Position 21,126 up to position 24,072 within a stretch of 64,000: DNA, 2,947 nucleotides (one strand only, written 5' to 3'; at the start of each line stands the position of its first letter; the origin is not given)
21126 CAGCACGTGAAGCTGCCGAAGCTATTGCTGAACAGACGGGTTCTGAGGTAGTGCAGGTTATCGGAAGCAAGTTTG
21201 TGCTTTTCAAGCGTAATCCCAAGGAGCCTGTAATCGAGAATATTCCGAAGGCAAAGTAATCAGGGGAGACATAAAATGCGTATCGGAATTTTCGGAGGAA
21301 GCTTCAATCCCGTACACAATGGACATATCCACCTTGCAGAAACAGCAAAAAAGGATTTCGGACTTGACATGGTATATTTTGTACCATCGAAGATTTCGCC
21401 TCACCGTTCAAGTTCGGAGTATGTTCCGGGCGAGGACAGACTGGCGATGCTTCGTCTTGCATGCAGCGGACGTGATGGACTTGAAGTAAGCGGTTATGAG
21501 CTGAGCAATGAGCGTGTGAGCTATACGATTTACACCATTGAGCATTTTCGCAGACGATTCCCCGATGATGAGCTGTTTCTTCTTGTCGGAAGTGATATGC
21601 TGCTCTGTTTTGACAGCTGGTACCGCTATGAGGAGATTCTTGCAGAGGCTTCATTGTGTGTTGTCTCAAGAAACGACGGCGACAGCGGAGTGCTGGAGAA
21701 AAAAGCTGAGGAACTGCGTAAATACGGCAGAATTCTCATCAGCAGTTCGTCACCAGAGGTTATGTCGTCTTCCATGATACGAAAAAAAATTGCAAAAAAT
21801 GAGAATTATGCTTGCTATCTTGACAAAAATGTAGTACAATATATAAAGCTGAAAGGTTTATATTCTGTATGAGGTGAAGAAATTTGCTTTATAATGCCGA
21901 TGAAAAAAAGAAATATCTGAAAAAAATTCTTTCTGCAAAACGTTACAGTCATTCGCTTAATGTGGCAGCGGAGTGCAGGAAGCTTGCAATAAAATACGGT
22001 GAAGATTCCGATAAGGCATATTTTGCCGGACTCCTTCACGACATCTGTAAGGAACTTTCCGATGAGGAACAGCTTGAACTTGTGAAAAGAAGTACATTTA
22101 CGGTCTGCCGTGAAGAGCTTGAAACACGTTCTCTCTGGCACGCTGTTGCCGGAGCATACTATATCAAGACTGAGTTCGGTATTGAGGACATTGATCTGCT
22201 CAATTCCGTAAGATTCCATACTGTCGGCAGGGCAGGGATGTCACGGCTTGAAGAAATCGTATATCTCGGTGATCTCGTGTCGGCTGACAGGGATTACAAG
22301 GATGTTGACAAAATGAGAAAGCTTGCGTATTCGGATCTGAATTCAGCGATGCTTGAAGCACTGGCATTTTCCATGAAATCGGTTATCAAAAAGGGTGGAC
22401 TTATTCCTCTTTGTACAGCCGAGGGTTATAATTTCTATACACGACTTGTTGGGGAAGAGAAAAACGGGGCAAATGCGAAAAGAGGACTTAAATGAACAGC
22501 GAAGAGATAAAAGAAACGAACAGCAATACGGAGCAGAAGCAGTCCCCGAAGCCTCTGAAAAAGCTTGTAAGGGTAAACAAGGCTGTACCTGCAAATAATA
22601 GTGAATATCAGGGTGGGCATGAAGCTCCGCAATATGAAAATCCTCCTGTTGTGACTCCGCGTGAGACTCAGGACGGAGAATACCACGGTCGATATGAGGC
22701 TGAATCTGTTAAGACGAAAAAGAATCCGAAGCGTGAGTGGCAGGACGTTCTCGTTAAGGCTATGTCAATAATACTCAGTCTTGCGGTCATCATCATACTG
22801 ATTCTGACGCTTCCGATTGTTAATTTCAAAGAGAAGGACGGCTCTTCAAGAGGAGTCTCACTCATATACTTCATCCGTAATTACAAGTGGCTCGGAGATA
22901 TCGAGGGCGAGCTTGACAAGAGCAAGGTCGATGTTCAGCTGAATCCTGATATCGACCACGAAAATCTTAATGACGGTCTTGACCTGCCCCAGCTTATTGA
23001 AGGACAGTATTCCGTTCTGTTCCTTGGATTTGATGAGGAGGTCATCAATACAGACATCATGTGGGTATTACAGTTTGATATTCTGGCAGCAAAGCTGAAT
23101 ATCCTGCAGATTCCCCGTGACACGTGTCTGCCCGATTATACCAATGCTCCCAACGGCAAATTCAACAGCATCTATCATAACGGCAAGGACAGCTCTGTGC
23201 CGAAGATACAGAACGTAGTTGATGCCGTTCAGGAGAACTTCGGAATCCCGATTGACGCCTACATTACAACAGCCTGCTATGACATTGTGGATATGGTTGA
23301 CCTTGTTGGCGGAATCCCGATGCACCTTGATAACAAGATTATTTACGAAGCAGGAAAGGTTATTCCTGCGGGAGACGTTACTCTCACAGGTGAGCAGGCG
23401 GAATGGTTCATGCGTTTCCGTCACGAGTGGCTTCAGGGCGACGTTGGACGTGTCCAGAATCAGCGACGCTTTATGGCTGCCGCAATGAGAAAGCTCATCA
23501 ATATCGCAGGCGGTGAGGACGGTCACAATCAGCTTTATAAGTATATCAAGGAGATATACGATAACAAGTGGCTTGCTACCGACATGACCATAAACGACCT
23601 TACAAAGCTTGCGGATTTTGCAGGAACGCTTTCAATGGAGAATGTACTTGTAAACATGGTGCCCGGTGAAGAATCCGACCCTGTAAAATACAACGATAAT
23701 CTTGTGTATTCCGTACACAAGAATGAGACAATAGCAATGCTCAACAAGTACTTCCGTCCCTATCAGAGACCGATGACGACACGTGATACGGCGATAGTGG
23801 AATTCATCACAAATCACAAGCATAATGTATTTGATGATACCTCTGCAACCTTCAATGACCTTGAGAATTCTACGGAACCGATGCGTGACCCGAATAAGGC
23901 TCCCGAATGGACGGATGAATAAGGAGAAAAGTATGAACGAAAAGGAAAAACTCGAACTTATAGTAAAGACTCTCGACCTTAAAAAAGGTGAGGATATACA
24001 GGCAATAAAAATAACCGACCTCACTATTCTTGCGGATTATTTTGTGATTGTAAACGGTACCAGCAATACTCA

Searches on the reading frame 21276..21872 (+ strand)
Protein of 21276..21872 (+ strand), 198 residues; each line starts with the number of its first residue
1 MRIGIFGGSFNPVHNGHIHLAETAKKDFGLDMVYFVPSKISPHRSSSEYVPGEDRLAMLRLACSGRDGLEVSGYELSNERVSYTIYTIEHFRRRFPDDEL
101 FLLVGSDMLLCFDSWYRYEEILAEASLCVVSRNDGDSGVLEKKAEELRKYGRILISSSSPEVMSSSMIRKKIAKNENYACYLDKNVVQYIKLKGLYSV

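Call 60: search_protein_families(library=pfam, proteins=[window:21276-21872:+], max_evalue=0.00001)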
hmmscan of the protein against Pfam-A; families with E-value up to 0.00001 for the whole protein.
window:21276-21872:+ (198 aa): 1 family
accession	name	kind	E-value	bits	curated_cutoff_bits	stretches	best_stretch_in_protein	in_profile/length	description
PF01467.32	CTP_transf_like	-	4.6e-27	95.3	21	1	5-170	1-132/133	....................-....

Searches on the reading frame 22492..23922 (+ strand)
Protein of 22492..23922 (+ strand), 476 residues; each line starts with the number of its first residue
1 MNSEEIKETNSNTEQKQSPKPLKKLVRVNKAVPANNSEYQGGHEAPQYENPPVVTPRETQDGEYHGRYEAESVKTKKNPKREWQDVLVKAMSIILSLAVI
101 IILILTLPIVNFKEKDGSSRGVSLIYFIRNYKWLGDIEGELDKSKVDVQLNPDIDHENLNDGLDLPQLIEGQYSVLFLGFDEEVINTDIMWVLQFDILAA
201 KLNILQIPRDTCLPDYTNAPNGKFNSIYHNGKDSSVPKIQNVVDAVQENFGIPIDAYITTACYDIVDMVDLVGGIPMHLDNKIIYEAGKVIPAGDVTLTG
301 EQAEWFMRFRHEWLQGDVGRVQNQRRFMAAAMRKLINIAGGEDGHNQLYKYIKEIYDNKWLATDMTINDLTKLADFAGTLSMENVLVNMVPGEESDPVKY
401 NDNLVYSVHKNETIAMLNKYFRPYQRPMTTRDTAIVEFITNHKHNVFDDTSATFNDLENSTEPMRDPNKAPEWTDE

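Call 60: search_protein_families(library=pfam, proteins=[window:22492-23922:+], max_evalue=0.00001)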
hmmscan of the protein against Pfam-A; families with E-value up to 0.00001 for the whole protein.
window:22492-23922:+ (476 aa): 1 family
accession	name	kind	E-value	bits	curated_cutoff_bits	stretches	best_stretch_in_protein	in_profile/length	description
PF03816.19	LytR_cpsA_psr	-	8.2e-29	101.1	24.6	1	186-335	1-148/150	LytR_cpsA_psr family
